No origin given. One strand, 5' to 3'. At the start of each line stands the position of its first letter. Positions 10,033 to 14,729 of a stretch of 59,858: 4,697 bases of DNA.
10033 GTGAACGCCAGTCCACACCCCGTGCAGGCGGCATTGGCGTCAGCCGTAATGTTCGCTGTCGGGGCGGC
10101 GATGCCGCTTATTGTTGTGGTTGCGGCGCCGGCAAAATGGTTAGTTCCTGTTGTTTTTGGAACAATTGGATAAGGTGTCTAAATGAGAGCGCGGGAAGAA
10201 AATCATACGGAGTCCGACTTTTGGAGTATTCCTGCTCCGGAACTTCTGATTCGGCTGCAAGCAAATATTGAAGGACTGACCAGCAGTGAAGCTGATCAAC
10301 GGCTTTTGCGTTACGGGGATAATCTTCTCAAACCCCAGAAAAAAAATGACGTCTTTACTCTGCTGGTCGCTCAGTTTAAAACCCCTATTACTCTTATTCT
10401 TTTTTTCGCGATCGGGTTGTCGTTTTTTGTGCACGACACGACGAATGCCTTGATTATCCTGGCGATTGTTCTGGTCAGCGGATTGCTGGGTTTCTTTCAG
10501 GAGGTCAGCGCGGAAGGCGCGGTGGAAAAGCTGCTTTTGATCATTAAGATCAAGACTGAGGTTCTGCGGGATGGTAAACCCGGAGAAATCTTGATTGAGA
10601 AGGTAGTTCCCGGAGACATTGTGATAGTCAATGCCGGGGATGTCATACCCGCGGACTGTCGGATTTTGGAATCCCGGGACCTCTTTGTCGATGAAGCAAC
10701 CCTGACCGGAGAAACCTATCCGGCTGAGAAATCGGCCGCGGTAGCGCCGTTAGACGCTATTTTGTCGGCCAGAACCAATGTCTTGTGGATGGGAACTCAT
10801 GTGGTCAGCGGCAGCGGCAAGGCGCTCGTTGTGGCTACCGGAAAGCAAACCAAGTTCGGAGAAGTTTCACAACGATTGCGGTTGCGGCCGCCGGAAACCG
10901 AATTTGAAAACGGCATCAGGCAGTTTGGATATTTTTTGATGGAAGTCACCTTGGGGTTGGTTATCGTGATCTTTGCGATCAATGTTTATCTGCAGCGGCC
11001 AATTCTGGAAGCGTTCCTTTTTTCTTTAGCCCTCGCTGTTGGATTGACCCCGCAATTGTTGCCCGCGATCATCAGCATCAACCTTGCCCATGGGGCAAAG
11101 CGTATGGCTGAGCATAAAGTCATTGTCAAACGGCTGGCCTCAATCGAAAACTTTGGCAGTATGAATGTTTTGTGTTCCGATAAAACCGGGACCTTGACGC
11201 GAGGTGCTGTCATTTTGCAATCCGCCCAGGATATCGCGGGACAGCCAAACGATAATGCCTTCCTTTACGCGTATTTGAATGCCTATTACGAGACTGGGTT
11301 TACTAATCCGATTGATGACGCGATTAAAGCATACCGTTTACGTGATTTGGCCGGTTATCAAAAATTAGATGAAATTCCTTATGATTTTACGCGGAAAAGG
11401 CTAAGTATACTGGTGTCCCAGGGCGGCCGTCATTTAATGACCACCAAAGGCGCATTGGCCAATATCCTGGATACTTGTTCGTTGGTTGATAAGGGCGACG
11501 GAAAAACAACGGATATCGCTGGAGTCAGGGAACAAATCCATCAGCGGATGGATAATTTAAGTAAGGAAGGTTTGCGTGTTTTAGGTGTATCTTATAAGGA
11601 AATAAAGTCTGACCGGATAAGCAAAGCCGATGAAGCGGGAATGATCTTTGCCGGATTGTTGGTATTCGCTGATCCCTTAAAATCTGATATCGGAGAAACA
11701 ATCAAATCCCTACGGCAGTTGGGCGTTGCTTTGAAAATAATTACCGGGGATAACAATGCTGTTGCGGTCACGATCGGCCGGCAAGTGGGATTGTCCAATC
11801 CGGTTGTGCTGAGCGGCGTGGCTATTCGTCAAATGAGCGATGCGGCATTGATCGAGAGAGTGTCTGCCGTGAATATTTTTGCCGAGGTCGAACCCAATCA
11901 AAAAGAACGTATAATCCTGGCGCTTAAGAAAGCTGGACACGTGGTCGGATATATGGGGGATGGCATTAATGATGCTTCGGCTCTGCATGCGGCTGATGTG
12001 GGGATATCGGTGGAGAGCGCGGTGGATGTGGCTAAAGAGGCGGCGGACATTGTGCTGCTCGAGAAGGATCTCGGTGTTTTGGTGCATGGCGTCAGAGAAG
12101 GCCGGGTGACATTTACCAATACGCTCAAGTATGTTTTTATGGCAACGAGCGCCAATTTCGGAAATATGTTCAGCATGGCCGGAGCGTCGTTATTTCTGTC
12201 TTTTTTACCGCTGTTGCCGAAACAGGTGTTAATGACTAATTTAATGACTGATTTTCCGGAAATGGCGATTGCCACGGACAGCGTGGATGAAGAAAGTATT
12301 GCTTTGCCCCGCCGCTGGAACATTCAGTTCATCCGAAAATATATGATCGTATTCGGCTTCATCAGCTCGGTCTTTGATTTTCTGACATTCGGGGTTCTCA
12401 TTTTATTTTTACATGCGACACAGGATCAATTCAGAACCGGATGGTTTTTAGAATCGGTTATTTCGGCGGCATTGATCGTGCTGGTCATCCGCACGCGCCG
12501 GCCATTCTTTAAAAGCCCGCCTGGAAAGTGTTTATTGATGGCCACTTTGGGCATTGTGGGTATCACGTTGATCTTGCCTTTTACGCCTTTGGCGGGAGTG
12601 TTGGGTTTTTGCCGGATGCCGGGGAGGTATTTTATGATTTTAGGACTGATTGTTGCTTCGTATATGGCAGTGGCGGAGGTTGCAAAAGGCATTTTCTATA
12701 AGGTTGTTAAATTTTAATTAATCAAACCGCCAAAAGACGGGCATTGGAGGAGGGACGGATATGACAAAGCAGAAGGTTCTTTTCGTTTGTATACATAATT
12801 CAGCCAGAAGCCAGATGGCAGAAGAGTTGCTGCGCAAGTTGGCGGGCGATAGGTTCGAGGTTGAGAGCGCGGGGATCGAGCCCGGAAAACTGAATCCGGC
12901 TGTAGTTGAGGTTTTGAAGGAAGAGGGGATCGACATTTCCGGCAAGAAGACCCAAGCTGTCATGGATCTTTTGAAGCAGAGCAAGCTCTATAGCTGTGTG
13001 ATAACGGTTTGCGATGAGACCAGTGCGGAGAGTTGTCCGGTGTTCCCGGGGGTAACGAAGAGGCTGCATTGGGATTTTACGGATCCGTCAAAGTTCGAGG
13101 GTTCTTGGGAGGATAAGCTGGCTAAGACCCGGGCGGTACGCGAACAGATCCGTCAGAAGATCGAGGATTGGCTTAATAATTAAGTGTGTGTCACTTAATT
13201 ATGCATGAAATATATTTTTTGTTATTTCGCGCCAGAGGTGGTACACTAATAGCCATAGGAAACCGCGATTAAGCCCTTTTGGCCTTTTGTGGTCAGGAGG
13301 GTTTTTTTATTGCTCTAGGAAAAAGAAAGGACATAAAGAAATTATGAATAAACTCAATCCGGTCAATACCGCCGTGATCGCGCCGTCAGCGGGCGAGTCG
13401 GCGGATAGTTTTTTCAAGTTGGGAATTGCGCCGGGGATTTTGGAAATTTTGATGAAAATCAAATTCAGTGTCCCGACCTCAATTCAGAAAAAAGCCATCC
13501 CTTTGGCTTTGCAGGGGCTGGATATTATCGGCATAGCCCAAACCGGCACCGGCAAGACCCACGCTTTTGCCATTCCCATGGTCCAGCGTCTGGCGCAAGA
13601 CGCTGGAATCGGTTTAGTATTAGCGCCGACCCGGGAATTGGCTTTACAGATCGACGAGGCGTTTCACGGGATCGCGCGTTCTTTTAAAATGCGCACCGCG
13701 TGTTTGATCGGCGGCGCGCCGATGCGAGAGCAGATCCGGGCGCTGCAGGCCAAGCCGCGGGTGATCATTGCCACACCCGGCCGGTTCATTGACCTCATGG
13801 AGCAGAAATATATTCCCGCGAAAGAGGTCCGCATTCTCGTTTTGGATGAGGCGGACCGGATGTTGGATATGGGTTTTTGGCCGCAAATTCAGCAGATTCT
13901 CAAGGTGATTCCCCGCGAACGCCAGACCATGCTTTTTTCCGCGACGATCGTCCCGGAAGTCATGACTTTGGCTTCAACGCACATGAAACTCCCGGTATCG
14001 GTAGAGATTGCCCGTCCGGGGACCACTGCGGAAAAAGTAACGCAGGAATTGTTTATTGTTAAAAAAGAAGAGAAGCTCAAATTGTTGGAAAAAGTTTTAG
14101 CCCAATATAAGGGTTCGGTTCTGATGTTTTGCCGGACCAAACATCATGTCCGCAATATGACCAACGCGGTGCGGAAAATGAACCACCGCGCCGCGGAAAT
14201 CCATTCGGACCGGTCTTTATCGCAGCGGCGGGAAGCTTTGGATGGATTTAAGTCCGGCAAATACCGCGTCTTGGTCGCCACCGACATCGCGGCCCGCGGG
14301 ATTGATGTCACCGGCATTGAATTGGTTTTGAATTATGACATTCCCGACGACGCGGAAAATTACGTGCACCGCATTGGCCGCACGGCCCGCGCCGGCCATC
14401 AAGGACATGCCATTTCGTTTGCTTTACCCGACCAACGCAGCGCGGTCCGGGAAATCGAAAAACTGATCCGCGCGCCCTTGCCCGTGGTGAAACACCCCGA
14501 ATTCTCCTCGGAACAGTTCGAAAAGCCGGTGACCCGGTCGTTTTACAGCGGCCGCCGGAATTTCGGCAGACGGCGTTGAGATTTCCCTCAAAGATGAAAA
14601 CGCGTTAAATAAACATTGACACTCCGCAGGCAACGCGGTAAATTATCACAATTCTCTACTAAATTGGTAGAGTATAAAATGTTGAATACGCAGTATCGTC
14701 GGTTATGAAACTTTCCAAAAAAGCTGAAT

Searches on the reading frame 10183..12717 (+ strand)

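Call 36: search_protein_families(library=pfam, proteins=[window:10183-12717:+], max_evalue=0.00001)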
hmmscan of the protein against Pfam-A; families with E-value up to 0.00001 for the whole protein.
window:10183-12717:+ (844 aa): 5 families
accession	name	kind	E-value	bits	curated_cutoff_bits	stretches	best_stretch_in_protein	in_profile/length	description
PF00122.25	E1-E2_ATPase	-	6.1e-46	156.6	28.1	1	122-311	4-181/181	E1-E2 ATPase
PF00689.26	Cation_ATPase_C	-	3.5e-20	72.9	27.3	1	674-835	1-173/175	Cation transporting ATPase, C-terminus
PF00702.32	Hydrolase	-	4e-14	53.9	26.4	1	328-605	2-191/191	haloacid dehalogenase-like hydrolase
PF00690.31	Cation_ATPase_N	-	4.3e-14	52.3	20.4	1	14-80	2-69/69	Cation transporter/ATPase, N-terminus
PF13246.12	Cation_ATPase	-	1.8e-06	28.3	21.7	1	350-433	18-89/91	Cation transport ATPase (P-type)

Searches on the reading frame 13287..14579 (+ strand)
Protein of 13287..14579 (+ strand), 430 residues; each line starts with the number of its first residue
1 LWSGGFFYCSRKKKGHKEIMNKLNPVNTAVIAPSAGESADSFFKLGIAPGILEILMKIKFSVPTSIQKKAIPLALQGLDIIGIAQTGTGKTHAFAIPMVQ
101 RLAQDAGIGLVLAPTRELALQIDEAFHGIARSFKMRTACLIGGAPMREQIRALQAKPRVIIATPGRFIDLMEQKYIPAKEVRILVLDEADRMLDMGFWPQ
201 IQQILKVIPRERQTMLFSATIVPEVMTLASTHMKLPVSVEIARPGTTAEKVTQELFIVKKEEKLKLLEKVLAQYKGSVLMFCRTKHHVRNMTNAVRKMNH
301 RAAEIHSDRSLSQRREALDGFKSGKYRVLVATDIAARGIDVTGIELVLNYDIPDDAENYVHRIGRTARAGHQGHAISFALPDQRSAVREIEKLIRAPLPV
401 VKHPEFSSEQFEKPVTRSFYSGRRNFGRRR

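Call 36: search_protein_families(library=pfam, proteins=[window:13287-14579:+], max_evalue=0.00001)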
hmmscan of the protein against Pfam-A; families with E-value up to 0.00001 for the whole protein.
window:13287-14579:+ (430 aa): 3 families
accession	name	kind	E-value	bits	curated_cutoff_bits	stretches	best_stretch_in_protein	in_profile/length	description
PF00270.35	DEAD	-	4.5e-47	160.3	26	1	64-224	1-163/167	DEAD/DEAH box helicase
PF00271.37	Helicase_C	-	5.6e-30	104.3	23.5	1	262-370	1-110/110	Helicase conserved C-terminal domain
PF04851.21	ResIII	-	1.1e-07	32.3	22.5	1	84-221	30-162/164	Type III restriction enzyme, res subunit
